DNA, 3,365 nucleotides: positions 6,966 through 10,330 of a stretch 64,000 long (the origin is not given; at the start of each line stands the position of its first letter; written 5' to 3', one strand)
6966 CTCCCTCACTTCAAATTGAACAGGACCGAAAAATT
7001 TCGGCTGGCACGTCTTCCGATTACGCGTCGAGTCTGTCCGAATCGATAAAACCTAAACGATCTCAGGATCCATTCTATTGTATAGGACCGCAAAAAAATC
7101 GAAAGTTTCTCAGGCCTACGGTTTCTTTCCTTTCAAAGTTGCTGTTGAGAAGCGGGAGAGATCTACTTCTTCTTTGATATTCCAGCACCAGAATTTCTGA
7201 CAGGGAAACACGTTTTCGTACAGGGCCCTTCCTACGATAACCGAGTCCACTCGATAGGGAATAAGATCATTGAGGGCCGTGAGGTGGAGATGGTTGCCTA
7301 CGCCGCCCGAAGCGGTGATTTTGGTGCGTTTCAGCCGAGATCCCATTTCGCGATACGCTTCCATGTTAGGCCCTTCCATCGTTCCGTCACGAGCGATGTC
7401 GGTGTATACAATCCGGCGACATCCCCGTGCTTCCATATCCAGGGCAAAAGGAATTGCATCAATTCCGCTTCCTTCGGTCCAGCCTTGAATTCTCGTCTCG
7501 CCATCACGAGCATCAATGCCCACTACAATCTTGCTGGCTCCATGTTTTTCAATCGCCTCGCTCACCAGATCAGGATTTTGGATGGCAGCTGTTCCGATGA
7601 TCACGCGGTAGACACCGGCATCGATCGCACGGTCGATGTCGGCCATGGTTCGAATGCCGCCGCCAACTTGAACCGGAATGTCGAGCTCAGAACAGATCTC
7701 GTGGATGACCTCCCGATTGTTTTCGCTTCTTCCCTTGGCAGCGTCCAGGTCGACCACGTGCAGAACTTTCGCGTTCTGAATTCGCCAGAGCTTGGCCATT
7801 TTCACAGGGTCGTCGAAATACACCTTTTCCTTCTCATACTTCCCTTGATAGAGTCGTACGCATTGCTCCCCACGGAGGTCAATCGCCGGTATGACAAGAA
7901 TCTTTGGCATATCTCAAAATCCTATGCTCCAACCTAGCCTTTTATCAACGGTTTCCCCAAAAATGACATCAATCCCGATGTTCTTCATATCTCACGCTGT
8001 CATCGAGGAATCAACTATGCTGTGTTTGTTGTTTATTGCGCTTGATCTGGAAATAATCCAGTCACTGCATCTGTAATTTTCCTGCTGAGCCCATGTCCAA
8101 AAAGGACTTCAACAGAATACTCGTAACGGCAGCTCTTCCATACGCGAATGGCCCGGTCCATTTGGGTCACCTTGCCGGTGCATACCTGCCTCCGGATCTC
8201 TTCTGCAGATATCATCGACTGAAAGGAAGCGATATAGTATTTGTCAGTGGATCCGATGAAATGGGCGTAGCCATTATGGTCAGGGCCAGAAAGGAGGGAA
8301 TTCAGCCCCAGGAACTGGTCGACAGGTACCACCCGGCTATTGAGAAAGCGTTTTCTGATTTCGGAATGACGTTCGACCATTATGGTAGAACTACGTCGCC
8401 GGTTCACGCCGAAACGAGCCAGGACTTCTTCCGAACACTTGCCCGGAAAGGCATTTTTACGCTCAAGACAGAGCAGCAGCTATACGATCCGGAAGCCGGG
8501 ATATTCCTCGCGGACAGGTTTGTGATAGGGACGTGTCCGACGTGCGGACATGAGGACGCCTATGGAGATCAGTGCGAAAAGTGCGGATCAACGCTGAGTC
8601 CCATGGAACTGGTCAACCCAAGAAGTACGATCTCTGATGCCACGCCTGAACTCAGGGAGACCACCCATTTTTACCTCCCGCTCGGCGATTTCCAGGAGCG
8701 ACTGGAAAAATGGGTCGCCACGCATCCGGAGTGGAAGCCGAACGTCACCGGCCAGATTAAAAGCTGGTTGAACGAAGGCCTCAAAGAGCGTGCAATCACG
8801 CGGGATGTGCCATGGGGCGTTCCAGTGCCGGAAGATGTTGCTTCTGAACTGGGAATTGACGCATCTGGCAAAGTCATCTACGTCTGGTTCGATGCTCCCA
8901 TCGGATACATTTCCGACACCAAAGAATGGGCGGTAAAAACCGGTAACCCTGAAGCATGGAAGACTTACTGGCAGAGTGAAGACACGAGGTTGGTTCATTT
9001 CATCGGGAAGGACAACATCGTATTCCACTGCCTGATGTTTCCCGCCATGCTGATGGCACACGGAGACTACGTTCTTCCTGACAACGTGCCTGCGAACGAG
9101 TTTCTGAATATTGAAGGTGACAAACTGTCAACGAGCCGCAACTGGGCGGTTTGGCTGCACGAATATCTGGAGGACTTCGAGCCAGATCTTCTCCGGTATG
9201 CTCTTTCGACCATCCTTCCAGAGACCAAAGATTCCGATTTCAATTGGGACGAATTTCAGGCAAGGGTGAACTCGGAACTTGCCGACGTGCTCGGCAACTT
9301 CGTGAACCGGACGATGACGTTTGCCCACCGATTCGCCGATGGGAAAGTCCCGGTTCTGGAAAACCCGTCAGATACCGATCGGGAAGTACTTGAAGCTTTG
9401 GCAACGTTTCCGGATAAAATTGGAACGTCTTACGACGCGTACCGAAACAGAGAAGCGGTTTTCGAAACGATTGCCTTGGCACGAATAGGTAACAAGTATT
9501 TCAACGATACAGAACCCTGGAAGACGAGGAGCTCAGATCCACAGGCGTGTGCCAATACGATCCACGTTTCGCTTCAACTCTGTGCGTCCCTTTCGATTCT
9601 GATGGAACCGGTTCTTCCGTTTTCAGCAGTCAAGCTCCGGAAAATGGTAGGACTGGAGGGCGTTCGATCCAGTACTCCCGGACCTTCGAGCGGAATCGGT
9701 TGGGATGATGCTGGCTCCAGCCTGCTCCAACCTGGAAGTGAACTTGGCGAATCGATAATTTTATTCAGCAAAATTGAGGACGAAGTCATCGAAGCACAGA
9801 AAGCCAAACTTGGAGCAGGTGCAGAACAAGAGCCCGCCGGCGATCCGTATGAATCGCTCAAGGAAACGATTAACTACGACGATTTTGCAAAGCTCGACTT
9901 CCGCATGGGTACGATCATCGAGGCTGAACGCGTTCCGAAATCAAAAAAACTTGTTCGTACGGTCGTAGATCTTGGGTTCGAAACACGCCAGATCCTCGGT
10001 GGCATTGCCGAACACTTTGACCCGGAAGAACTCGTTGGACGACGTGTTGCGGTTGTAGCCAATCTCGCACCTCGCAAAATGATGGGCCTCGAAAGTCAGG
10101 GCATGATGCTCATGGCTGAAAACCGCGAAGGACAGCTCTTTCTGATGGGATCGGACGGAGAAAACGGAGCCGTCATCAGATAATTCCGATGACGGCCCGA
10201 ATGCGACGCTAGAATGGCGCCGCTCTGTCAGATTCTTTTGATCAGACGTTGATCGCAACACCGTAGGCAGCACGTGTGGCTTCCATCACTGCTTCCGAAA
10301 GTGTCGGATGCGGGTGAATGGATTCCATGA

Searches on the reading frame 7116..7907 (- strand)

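Call 81: search_protein_families(library=pfam, proteins=[window:7116-7907:-], max_evalue=0.0001)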
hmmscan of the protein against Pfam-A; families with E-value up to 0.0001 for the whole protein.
window:7116-7907:- (263 aa): 3 families
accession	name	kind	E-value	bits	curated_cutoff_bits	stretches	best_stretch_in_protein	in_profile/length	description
PF00977.27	His_biosynth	-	4.9e-80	268.7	23.6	1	5-234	2-227/228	Histidine biosynthesis protein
PF01207.24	Dus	-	1.8e-06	27.7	20.4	1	62-120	170-231/311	Dihydrouridine synthase (Dus)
PF05690.20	ThiG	-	8.6e-05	22.4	23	0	48-117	145-216/247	Thiazole biosynthesis protein ThiG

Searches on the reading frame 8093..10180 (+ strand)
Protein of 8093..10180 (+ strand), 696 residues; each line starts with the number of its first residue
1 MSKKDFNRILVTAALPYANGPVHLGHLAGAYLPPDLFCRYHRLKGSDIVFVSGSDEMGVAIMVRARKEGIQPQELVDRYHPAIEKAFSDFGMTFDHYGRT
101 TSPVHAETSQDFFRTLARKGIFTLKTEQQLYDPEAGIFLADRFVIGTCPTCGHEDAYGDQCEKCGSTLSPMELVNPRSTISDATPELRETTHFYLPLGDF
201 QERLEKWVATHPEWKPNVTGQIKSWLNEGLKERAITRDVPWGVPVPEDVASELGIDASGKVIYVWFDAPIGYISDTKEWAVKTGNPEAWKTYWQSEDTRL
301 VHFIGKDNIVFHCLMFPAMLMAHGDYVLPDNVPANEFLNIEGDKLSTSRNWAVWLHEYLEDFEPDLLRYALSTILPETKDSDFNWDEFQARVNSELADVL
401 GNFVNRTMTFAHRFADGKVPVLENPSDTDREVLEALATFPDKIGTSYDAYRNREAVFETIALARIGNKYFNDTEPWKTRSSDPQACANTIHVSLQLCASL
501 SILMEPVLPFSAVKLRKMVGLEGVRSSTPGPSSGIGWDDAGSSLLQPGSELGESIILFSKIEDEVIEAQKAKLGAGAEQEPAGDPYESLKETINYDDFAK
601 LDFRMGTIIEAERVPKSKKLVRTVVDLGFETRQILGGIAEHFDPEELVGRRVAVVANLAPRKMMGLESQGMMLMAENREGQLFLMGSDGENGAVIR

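Call 49: search_protein_families(library=pfam, proteins=[window:8093-10180:+], max_evalue=0.00001)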
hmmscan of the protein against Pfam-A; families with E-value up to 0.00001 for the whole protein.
window:8093-10180:+ (696 aa): 5 families
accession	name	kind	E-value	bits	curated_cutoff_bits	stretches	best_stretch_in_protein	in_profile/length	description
PF09334.17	tRNA-synt_1g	-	2.1e-159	530.9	20.1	1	9-408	1-391/391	tRNA synthetases class I (M)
PF01588.26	tRNA_bind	-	3.3e-23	82.1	27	1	603-685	1-85/96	Putative tRNA binding domain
PF19303.5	Anticodon_3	-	1.1e-12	48.6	23.5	1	420-574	2-148/152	Anticodon binding domain of methionyl tRNA ligase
PF00133.28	tRNA-synt_1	-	7.9e-10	38.5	22.7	1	8-247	24-245/414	tRNA synthetases class I (I, L, M and V)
PF01406.26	tRNA-synt_1e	-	3.5e-06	27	27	0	21-94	22-94/301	tRNA synthetases class I (C) catalytic domain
